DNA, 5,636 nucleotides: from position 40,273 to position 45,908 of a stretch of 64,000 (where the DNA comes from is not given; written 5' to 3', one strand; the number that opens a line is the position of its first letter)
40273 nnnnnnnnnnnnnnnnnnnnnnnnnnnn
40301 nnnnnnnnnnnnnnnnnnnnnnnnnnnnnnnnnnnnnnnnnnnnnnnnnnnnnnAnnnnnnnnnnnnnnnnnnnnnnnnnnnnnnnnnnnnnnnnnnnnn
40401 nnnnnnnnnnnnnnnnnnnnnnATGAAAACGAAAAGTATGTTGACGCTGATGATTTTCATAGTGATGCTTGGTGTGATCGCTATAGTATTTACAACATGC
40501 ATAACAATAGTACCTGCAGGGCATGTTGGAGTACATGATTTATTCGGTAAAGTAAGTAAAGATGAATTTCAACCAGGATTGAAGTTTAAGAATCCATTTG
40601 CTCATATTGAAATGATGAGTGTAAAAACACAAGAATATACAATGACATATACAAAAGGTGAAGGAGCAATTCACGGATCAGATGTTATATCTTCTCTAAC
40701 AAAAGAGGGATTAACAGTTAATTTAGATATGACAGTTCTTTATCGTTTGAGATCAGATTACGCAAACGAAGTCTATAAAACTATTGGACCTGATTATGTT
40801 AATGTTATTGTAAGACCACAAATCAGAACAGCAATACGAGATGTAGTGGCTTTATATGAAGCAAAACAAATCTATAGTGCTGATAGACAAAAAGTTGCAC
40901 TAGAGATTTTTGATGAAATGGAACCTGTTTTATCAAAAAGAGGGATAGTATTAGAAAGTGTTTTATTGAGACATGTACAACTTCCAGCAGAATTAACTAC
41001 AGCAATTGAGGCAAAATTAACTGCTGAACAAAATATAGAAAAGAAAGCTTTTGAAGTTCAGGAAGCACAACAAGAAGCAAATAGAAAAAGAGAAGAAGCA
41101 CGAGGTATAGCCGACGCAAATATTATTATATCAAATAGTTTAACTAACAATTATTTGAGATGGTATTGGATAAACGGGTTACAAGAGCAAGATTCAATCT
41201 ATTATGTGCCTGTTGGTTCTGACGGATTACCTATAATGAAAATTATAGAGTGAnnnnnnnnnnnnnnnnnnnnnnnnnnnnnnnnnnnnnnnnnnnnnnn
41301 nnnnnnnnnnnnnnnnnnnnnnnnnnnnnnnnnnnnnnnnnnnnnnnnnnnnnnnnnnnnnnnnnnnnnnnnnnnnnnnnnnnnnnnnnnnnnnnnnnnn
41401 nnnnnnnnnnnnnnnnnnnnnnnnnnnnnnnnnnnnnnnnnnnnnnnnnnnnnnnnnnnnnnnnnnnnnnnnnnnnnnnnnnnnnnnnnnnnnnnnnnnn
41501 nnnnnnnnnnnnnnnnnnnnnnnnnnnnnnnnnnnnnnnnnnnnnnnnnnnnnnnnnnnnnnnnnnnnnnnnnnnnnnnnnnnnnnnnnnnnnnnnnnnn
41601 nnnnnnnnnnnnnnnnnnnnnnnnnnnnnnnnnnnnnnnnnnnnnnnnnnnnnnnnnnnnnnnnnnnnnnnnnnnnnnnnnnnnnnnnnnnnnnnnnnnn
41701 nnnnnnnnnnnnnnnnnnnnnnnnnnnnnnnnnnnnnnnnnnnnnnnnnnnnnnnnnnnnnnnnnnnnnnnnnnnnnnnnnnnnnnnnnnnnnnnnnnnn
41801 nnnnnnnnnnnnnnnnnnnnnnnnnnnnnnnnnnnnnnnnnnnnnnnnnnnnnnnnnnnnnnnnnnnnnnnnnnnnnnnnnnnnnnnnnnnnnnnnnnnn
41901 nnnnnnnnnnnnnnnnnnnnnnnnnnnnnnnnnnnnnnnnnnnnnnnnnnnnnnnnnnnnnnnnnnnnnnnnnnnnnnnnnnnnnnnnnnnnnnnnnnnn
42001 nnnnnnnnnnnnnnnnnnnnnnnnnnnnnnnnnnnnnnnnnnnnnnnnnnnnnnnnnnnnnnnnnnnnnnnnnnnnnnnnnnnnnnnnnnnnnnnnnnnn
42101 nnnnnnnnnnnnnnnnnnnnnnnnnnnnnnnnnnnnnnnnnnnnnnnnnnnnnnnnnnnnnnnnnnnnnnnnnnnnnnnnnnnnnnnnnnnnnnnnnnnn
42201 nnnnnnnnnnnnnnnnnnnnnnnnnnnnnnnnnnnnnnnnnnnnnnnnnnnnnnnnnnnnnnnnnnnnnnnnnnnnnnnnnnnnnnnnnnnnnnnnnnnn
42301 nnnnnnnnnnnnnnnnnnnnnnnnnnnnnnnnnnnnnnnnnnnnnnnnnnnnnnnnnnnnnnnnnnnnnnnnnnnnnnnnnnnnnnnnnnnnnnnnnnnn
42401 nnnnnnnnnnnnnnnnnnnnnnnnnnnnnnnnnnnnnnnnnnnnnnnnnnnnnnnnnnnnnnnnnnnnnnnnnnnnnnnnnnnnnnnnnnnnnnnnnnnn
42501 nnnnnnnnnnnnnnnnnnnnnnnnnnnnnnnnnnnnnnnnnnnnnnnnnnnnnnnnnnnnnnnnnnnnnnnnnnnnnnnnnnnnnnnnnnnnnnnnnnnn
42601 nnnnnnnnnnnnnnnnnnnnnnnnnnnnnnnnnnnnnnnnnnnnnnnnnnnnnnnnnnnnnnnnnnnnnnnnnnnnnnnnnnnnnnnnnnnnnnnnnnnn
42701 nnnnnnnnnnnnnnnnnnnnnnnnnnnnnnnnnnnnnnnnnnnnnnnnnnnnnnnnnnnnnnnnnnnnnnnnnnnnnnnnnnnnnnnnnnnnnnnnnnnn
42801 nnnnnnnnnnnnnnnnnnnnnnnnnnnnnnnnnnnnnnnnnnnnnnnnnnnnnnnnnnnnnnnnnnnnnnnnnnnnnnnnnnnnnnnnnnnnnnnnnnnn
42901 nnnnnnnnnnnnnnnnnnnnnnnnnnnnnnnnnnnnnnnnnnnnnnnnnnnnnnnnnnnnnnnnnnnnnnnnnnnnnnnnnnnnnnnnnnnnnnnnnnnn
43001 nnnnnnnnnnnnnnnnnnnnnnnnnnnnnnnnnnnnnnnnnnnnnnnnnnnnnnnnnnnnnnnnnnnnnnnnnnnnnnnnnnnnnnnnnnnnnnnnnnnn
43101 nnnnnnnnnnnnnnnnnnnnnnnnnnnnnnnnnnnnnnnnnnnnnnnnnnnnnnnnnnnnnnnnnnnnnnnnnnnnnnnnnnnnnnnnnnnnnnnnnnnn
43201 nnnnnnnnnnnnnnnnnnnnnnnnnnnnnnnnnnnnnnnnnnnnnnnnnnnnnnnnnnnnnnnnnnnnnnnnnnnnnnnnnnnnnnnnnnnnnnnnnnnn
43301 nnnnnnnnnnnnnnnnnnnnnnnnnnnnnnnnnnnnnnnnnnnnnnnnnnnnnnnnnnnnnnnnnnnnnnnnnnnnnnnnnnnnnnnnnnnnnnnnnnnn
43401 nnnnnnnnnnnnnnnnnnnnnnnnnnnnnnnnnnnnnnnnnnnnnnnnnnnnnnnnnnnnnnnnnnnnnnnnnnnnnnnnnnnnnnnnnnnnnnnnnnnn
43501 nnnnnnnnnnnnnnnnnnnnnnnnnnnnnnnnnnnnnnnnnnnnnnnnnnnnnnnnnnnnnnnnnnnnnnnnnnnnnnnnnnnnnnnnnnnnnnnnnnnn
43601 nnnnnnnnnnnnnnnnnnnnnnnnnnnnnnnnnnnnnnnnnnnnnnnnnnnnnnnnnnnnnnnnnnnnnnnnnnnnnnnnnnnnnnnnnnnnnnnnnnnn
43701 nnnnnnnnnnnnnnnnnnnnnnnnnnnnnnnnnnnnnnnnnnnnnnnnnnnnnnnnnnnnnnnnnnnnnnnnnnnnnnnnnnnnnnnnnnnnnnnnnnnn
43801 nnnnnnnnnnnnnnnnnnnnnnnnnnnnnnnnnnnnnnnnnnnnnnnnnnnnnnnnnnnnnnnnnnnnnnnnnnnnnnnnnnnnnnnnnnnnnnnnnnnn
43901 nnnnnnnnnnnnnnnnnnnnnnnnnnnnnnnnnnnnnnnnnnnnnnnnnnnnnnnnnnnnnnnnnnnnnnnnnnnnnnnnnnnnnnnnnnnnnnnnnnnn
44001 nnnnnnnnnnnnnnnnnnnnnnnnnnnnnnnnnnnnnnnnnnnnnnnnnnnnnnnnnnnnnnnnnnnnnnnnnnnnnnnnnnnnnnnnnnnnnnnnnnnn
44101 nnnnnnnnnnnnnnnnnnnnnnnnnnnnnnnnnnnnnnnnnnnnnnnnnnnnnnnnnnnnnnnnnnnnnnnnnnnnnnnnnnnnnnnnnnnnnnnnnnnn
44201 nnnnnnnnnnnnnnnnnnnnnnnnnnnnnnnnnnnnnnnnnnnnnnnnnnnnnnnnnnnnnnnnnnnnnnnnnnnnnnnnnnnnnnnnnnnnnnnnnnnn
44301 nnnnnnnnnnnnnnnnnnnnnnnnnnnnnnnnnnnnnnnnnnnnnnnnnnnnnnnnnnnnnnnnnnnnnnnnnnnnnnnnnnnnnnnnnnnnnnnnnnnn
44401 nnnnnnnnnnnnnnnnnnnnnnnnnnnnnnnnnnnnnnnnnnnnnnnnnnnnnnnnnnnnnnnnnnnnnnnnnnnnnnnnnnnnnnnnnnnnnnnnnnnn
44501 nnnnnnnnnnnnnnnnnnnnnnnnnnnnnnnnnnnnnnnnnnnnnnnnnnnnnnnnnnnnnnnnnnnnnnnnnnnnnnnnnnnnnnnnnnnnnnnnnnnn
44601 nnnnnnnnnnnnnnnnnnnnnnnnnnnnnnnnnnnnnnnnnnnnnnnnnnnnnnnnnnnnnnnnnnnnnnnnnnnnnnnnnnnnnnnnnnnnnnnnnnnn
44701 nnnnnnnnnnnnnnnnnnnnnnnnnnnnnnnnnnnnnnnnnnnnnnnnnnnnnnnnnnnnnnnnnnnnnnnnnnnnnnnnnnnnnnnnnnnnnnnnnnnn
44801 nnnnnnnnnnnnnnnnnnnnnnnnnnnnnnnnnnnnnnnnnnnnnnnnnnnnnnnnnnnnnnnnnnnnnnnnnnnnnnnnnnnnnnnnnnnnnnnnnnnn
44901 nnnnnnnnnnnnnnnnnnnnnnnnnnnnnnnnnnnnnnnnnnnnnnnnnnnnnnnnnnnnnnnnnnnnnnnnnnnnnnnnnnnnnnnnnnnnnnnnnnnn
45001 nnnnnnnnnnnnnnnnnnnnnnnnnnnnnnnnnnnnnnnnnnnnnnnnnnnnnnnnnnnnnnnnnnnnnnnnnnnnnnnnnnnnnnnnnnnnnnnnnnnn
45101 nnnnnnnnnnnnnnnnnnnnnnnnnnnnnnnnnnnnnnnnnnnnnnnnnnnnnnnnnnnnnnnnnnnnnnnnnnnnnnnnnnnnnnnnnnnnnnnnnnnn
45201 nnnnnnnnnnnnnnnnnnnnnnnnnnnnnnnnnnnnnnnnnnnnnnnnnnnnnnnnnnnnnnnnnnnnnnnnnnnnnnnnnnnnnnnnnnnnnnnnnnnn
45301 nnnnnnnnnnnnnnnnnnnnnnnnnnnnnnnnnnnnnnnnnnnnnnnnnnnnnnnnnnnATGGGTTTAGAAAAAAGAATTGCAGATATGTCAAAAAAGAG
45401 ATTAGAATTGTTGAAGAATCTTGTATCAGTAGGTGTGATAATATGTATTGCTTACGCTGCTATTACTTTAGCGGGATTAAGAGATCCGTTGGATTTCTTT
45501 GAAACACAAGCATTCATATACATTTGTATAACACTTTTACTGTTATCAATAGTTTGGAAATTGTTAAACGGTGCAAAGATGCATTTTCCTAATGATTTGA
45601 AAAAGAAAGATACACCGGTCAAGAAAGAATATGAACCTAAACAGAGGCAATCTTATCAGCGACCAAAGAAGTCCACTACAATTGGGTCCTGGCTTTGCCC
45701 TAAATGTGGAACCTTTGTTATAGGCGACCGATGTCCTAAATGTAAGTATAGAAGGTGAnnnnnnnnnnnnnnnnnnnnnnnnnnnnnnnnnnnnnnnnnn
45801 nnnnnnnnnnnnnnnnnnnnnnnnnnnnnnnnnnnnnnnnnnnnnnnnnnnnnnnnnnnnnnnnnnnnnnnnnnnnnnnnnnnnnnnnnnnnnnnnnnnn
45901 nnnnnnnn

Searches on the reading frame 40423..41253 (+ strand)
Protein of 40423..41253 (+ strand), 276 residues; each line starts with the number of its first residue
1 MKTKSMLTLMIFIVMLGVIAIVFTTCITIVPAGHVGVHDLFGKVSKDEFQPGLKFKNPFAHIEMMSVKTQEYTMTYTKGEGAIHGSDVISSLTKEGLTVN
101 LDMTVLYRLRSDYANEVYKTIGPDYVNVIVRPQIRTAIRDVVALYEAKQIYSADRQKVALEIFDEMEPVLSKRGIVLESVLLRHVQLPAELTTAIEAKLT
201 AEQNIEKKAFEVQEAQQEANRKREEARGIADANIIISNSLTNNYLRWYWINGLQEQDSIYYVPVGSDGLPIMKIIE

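Call 5: search_protein_families(library=pfam, proteins=[window:40423-41253:+], max_evalue=0.01)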
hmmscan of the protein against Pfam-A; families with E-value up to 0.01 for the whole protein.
window:40423-41253:+ (276 aa): 2 families
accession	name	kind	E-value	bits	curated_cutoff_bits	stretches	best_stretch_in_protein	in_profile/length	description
PF01145.31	Band_7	-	1.3e-34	120.2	23.6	1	29-219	2-176/176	SPFH domain / Band 7 family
PF13421.11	Band_7_1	-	0.0098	16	24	0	124-198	131-206/211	SPFH domain-Band 7 family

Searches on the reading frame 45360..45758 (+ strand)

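Call 51: search_protein_families(library=pfam, proteins=[window:45360-45758:+], max_evalue=0.01)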
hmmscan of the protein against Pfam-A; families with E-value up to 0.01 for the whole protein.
window:45360-45758:+ (132 aa): 3 families
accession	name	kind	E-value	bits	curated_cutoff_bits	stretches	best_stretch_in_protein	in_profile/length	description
PF12773.13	DZR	-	0.0014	19.2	27.3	1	109-130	11-32/45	Double zinc ribbon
PF07754.17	HVO_2753_ZBP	-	0.0051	17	33.2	1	110-129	16-34/46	Small zinc finger protein HVO_2753-like, Zn-binding pocket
PF04923.17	Ninjurin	-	0.0056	17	26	0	43-84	30-73/102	Ninjurin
